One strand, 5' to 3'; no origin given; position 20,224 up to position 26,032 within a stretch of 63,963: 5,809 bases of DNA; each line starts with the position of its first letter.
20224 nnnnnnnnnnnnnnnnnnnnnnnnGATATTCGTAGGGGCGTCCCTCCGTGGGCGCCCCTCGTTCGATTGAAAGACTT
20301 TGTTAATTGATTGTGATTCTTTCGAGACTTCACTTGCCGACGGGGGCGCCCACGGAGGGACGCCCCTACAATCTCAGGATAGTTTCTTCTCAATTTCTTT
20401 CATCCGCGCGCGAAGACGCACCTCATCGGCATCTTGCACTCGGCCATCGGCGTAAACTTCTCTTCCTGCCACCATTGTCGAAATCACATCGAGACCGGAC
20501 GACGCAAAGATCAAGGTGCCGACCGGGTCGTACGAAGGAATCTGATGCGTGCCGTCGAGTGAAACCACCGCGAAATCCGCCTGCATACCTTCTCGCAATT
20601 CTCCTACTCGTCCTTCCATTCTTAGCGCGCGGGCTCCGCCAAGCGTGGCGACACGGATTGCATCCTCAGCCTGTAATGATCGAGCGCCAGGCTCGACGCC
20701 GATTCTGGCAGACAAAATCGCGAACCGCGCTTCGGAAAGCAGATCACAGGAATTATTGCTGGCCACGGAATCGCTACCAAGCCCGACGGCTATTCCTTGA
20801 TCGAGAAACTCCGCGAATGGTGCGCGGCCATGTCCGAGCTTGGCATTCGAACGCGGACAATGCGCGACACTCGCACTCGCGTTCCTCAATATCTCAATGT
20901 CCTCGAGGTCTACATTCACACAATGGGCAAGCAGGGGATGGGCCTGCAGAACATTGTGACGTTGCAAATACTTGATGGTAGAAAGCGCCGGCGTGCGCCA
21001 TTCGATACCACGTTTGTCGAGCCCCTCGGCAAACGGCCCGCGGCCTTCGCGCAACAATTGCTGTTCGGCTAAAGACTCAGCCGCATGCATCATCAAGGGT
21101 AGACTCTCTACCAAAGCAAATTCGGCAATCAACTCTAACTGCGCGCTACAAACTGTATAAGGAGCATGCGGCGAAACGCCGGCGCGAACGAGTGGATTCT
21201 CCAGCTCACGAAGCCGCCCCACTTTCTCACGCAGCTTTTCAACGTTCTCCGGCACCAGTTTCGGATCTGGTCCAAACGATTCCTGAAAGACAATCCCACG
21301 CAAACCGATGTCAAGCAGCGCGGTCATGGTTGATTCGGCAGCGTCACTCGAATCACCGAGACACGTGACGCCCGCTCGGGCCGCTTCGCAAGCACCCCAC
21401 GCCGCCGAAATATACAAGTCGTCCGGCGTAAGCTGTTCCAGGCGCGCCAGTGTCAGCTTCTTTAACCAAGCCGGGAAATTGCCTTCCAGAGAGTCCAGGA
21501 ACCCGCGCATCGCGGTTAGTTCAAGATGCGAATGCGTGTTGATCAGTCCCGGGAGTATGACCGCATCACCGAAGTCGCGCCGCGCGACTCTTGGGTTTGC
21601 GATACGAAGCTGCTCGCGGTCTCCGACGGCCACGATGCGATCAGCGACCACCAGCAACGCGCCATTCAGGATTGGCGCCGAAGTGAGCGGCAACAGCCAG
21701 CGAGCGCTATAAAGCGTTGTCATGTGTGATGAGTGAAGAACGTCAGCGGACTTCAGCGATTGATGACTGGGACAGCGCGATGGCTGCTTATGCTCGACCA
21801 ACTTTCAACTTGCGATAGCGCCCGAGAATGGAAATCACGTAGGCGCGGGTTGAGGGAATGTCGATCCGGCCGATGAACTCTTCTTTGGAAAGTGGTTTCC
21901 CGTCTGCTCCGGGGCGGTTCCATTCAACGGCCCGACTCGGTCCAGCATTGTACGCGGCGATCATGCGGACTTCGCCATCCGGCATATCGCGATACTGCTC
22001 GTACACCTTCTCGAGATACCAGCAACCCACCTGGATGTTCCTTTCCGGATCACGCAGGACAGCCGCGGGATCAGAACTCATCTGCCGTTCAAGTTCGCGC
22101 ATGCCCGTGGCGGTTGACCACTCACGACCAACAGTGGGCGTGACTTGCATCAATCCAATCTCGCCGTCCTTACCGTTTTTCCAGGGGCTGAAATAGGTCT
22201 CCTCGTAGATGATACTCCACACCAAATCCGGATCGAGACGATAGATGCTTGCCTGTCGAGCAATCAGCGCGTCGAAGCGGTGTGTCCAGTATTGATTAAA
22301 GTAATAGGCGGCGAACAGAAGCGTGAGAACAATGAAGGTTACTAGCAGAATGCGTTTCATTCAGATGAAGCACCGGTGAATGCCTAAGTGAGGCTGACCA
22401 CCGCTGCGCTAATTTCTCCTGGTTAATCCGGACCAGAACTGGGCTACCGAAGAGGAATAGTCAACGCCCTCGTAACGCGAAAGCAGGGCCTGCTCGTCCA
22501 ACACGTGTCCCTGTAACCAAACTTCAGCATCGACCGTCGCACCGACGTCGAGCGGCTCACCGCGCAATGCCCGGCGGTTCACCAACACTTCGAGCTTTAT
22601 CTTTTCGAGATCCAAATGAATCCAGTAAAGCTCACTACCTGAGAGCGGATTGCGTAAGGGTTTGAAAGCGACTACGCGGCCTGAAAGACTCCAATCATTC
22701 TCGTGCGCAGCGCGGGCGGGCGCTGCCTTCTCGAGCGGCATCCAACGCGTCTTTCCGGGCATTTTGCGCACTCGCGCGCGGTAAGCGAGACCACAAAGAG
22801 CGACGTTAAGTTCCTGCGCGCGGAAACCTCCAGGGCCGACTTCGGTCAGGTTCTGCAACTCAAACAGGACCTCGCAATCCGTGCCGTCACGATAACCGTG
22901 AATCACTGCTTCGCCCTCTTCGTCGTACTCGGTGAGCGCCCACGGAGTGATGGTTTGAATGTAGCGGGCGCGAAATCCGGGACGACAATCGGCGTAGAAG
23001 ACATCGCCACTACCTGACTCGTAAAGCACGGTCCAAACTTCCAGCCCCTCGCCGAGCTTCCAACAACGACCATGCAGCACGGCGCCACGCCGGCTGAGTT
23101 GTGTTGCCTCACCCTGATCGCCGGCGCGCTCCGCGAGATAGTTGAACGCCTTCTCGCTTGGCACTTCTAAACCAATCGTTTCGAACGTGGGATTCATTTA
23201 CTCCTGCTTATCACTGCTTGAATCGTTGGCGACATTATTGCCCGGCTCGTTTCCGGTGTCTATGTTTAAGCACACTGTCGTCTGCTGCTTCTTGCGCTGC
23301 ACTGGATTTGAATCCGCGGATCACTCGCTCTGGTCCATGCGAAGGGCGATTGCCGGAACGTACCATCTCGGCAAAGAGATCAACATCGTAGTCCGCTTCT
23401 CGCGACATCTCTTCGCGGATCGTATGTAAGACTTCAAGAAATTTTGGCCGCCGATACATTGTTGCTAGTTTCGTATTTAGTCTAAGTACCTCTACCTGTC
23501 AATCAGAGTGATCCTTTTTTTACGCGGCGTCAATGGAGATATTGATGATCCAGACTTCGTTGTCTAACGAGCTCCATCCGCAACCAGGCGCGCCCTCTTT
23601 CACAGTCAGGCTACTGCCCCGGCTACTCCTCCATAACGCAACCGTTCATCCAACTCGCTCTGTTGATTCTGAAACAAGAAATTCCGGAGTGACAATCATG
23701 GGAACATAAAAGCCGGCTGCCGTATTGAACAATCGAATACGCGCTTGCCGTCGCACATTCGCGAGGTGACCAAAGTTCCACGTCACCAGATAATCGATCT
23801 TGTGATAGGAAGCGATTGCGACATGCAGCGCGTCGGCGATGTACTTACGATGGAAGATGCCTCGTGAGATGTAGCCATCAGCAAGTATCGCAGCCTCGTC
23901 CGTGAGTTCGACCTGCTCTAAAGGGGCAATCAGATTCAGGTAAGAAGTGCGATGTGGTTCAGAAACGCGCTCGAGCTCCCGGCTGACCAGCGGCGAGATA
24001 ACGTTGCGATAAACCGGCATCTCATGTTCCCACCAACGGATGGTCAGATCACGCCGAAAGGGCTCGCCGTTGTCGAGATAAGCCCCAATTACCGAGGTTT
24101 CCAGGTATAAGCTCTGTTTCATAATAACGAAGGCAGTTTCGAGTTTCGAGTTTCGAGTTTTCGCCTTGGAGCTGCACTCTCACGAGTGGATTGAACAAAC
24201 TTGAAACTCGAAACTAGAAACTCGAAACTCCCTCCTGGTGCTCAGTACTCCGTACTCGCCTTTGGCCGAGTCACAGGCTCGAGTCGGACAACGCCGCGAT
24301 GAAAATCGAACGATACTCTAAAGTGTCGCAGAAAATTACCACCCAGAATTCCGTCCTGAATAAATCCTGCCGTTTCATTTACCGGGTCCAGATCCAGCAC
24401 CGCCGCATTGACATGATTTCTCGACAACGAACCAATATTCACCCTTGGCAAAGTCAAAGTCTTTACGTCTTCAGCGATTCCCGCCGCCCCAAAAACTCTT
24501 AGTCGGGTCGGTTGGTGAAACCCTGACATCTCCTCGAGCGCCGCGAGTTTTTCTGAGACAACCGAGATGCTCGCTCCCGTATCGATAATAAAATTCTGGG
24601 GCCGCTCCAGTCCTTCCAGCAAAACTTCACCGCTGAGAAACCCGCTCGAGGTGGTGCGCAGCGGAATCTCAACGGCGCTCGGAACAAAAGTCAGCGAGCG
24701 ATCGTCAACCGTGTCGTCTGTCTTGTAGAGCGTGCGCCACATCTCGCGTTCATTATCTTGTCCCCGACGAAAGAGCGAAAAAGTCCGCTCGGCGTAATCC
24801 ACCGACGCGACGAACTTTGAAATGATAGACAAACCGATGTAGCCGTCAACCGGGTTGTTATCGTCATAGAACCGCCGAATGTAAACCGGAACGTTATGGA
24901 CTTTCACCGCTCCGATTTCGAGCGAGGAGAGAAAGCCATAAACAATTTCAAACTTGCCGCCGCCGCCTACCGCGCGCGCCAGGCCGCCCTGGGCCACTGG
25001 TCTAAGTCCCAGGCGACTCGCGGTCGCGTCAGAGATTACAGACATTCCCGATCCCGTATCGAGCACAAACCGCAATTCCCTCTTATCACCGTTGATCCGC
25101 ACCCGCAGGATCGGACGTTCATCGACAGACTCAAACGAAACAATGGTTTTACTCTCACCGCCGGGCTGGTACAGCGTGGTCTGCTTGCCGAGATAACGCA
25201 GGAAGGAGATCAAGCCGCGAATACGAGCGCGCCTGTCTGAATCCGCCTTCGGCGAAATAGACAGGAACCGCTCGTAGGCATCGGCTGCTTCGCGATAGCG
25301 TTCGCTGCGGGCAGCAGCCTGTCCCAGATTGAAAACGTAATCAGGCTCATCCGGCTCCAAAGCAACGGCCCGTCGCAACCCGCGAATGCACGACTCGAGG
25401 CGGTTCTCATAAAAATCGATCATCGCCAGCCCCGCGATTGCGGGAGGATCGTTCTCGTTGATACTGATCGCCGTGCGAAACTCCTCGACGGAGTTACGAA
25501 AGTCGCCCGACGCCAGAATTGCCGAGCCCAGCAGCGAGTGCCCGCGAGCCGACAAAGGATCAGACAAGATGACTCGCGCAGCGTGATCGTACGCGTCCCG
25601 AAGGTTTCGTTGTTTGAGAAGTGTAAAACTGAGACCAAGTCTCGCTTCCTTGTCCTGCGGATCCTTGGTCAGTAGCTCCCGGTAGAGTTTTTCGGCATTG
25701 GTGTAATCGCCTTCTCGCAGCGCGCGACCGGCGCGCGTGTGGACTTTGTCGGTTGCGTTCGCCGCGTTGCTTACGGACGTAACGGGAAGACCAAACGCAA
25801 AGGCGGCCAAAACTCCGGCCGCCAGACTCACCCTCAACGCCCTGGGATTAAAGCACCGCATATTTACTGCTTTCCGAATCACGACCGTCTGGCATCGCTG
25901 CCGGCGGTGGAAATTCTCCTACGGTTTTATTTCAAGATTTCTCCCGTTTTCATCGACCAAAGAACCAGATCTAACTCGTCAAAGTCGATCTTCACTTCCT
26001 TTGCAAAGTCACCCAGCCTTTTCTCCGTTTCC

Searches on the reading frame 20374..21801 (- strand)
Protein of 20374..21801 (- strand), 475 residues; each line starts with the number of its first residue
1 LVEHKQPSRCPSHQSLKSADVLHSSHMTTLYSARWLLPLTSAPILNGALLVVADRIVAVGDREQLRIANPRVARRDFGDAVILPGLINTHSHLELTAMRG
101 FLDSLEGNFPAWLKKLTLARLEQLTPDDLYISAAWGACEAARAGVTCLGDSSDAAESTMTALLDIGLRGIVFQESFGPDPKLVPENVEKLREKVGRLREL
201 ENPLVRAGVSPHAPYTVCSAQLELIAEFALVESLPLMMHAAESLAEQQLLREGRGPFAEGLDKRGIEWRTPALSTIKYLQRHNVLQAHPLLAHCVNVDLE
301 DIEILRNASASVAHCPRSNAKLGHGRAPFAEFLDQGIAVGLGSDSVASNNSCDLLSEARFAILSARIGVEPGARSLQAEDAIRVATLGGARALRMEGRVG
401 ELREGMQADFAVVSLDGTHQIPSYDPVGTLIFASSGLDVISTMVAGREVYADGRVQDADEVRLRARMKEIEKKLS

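Call 21: search_protein_families(library=pfam, proteins=[window:20374-21801:-], max_evalue=0.00001)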
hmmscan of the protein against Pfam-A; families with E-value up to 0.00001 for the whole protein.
window:20374-21801:- (475 aa): 2 families
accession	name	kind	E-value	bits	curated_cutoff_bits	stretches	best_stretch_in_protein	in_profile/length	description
PF01979.26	Amidohydro_1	-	5.2e-51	174.4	25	1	81-449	1-345/345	Amidohydrolase family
PF07969.17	Amidohydro_3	-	3.6e-14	53.5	29.7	1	279-450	298-472/472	Amidohydrolase family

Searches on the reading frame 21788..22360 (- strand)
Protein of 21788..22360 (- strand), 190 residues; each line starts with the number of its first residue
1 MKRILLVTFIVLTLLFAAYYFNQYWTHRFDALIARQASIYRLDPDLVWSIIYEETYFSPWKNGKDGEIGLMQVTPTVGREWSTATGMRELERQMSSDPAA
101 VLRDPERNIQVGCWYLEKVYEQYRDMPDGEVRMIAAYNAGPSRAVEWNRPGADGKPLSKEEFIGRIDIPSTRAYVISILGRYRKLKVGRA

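Call 21: search_protein_families(library=pfam, proteins=[window:21788-22360:-], max_evalue=0.00001)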
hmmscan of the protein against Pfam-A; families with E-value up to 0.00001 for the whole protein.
window:21788-22360:- (190 aa): 1 family
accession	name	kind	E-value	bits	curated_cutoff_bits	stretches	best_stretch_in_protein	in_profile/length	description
PF01464.25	SLT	-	5.9e-17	61.8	21.3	1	33-149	3-106/117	Transglycosylase SLT domain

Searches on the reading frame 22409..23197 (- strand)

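Call 21: search_protein_families(library=pfam, proteins=[window:22409-23197:-], max_evalue=0.00001)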
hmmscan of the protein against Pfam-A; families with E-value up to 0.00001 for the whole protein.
window:22409-23197:- (262 aa): 1 family
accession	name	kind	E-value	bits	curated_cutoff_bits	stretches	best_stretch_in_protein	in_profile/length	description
PF12997.12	DUF3881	-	1.6e-07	31.3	27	1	167-230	221-283/283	Domain of unknown function, E. rectale Gene description (DUF3881)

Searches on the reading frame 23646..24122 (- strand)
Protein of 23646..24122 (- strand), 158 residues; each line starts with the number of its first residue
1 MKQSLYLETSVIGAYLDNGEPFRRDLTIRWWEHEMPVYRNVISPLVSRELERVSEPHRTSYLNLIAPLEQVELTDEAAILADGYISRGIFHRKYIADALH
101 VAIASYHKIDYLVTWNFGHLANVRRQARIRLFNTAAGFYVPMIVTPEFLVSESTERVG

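Call 77: search_protein_families(library=pfam, proteins=[window:23646-24122:-], max_evalue=0.001)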
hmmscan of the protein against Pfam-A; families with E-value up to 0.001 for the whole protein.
window:23646-24122:- (158 aa): 1 family
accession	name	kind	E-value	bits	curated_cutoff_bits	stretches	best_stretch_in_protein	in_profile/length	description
PF01850.27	PIN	-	5.4e-05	24.2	23.6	1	6-114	2-109/120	PIN domain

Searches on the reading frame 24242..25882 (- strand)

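Call 77: search_protein_families(library=pfam, proteins=[window:24242-25882:-], max_evalue=0.001)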
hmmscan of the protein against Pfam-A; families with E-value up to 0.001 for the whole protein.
window:24242-25882:- (546 aa): 21 families
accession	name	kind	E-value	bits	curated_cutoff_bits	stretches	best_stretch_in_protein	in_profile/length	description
PF13650.11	Asp_protease_2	-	4.3e-29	101.5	24.3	2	260-352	2-89/90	Aspartyl protease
PF13975.11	gag-asp_proteas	-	6.7e-24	84.7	28.2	2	260-337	2-77/92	gag-polyprotein putative aspartyl protease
PF14559.12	TPR_19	-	2.3e-18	66.7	25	1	54-119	1-66/68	Tetratricopeptide repeat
PF07719.23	TPR_2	-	1e-17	63.1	27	1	181-212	2-33/34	Tetratricopeptide repeat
PF13432.12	TPR_16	-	2.2e-16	60.4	32.7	1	169-213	20-64/65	Tetratricopeptide repeat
PF13428.12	TPR_14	-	1.4e-11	44.3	23.5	1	50-84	7-41/44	Tetratricopeptide repeat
PF13414.12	TPR_11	-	3.2e-10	40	26.8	0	157-189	5-37/42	TPR repeat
PF24575.1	TPR_Slam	-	1.2e-09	39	35.2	1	51-99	54-102/104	Surface lipoprotein assembly modifier, N-terminal TPR repeats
PF13181.12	TPR_8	-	7.1e-09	35.6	25.7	0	182-212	3-33/34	Tetratricopeptide repeat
PF13371.12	TPR_9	-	1.1e-08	35.4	35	1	159-221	8-68/73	Tetratricopeptide repeat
PF13176.12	TPR_7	-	1.4e-08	34.6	27.9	0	54-79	8-36/36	Tetratricopeptide repeat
PF00515.34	TPR_1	-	2.1e-07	30.9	27.8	0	184-211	5-32/34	Tetratricopeptide repeat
PF23914.1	TPR_CcmH_CycH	-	2.4e-07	31.2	42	1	107-215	45-156/158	Cytochrome c-type biogenesis protein H TPR domain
PF13431.12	TPR_17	-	5.6e-07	29.8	24.4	0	66-97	1-32/34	Tetratricopeptide repeat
PF00077.25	RVP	-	1.1e-06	29.3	20.7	0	254-286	2-32/101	Retroviral aspartyl protease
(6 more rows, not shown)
